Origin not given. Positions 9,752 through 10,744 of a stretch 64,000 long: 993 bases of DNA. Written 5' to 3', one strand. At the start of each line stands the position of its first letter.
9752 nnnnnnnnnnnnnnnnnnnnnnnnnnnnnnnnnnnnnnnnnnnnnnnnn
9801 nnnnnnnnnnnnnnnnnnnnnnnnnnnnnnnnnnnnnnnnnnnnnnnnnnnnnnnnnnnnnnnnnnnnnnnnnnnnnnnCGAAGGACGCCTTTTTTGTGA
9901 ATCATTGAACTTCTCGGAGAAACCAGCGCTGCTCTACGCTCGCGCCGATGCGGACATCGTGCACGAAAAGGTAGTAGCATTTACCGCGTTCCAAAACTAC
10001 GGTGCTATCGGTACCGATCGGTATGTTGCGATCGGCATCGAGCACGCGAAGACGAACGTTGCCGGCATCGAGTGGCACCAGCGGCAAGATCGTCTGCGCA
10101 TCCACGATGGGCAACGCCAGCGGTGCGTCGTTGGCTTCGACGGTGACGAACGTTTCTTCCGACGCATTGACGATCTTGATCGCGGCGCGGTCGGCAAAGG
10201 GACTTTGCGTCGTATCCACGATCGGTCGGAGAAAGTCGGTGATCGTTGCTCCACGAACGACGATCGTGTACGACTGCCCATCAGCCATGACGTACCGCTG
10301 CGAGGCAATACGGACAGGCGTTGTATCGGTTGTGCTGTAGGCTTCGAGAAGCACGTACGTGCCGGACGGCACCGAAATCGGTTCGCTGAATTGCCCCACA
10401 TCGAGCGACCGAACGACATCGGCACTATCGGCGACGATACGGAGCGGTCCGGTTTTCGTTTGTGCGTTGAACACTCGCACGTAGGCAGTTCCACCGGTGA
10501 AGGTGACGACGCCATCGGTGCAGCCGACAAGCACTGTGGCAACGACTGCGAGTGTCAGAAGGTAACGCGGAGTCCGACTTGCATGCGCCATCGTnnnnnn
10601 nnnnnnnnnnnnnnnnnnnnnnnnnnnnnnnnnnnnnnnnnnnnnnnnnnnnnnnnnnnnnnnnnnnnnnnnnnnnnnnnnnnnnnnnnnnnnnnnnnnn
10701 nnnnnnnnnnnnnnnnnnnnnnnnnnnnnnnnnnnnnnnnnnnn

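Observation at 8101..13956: TonB-dependent receptor / DUF4397 lipoprotein / T9SS-sorted EEP nuclease-phosphatase triad: candidate extracellular nucleic-acid or phosphoester scavenging locus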

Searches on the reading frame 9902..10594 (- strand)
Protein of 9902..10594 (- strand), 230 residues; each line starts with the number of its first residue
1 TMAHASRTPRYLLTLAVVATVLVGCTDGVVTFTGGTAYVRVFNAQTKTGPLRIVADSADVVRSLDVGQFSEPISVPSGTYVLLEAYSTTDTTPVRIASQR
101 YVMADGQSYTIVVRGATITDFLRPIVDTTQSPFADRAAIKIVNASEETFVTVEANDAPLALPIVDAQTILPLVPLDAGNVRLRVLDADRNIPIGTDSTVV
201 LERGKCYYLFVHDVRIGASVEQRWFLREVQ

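Call 4: search_protein_families(library=pfam, proteins=[window:9902-10594:-], max_evalue=0.01)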
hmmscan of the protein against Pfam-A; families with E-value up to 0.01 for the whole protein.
window:9902-10594:- (230 aa): 1 family
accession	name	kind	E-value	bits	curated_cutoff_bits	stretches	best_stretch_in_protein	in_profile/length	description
PF14344.12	DUF4397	-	1.3e-18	68.1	30.6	1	37-146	1-111/119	Domain of unknown function (DUF4397)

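Call 5: search_protein_families(library=ncbifam, proteins=[window:9902-10594:-], max_evalue=0.01)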
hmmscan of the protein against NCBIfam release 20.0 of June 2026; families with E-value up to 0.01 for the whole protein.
window:9902-10594:- (230 aa): 0 families

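Call 12: find_homologous_proteins(query=window:9902-10591:-)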
Query window:9902-10591:- (229 aa): 20 proteins with E <= 0.001 among 1385 candidates.
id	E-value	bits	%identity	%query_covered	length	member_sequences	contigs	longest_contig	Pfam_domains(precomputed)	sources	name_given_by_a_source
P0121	4.8e-142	489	100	100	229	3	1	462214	PF14344.13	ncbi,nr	ncbi:MAG: DUF4397 domain-containing protein [Chlorobi bacterium]|nr:DUF4397 domain-containing protei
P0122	3.8e-101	355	71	100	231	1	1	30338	PF14344.13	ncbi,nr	ncbi:MAG: DUF4397 domain-containing protein [Chlorobi bacterium]|nr:DUF4397 domain-containing protei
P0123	2.2e-90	320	66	100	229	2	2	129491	PF14344.13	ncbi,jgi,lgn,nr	ncbi:MAG: DUF4397 domain-containing protein [Chlorobiota bacterium]|jgi:hypothetical protein|nr:MAG:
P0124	6.1e-90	319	67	100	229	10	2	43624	PF14344.13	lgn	-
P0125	3.0e-89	316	65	100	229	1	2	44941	PF14344.13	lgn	-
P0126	1.1e-88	315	67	100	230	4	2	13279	PF14344.13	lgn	-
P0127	4.2e-87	309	66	100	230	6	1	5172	PF14344.13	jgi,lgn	jgi:hypothetical protein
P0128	1.4e-85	304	62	100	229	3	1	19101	PF14344.13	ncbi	-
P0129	4.5e-84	299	62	100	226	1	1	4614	PF14344.13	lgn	-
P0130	1.6e-79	285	59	100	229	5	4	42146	PF14344.13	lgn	-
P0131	1.2e-77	278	57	100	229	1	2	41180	PF14344.13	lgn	-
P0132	1.8e-76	275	57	100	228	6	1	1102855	PF14344.13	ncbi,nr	ncbi:MAG: hypothetical protein RMK00_01900 [Bacteroidota bacterium]|nr:hypothetical protein [Bactero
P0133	2.9e-73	264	55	100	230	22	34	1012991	PF14344.13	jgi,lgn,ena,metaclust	jgi:uncharacterized protein YuzE|metaclust:\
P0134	6.0e-41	159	40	93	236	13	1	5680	PF14344.13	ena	-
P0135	8.1e-40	155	43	88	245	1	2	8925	PF14344.13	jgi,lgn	jgi:hypothetical protein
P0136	8.7e-40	155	43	84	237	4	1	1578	PF14344.13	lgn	-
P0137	1.3e-39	154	41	92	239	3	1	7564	PF14344.13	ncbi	ncbi:MAG: DUF4397 domain-containing protein [Candidatus Kapaibacterium sp.]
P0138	7.6e-39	152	42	83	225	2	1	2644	PF14344.13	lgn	-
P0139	1.2e-38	151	42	88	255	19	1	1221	PF14344.13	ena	-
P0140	2.3e-27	114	36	91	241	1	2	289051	PF14344.13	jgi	jgi:hypothetical protein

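Call 30: search_solved_structures(query=window:9902-10591:-, max_evalue=10)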
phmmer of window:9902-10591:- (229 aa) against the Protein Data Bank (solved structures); distinct sequences matched with E-value up to 10: 1.
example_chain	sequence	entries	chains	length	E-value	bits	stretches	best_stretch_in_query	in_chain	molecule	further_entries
9w1u_A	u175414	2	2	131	1.1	12.2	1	94-151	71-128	Microtubule-associated protein 1 light chain 3 beta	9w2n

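Call 42: predict_structure(alignment_id=A2)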
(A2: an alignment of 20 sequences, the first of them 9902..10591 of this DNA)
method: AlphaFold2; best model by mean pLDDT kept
length: 229 residues; sequences in the alignment: 20
mean_pLDDT: 87.8   pTM: 0.79
mean pLDDT of the five models: 87.8, 86.0, 84.2, 84.0, 82.5
residues with pLDDT >= 90: 161; 70-90: 36; 50-70: 26; < 50: 6
segments of 3 or more residues with pLDDT < 50: 23-26
pLDDT, mean of each block of 10 residues (from residue 1): 53 64 51 87 93 93 94 92 90 91 93 89 94 95 94 92 91 96 95 94 97 89 94
secondary structure, 60 per line:
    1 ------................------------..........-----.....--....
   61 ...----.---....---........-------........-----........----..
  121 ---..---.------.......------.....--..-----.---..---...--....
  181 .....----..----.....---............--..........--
elements in order: H7-22 E35-44 E50-54 E57-63 E72-75 E79-86 E94-101 E107-114 E136-142 E149-153 E172-174 E177-185 E196-200 E204-215 E218-227

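Call 86: search_protein_families(library=pfam, alignment_id=A2, max_evalue=5)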
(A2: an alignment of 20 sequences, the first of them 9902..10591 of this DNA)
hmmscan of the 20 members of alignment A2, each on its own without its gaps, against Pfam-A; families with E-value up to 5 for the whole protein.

A. member 1, window:9902-10591:- (229 aa): 1 family
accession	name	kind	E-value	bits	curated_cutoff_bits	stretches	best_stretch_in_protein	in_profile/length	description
PF14344.12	DUF4397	-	1.3e-18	68.1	30.6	2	36-145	1-111/119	Domain of unknown function (DUF4397)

B. families by the number of members that match (of 20 scanned): 17 families
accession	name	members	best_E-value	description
PF14344.12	DUF4397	20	6e-19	Domain of unknown function (DUF4397)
PF11182.14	AlgF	4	0.00029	Alginate O-acetyl transferase AlgF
PF10162.14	G8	3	0.017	G8 domain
PF02169.21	LPP20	3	0.046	LPP20 lipoprotein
PF24353.1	DUF7513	2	0.03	Domain of unknown function (DUF7513)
PF02368.24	Big_2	2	0.047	Bacterial Ig-like domain (group 2)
PF18444.7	RRM_9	1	0.021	RNA recognition motif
PF02159.20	Oest_recep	1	0.031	Oestrogen receptor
PF16376.10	fragilysinNterm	1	0.032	N-terminal domain of fragilysin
PF24168.1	PB4_spike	1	0.033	Straight fiber protein PB4 spike domain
PF10467.15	Inhibitor_I48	1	0.055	Peptidase inhibitor clitocypin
PF21695.3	GlnR_1st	1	0.075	Transcription regulator GlnR, N-terminal domain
PF24940.1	Fn3_Dep-1_5th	1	0.078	Dep-1 fifth Fn3-like domain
PF17996.7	CE2_N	1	0.11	Carbohydrate esterase 2 N-terminal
PF04571.19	Lipin_N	1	0.12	lipin, N-terminal conserved region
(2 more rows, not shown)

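Call 92: search_dna_similar(query=window:9905-10591:-, collection=plasmids, mode=protein, max_evalue=0.01, max_rows=15)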
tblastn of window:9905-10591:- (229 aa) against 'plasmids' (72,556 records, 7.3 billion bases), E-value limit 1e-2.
No match.
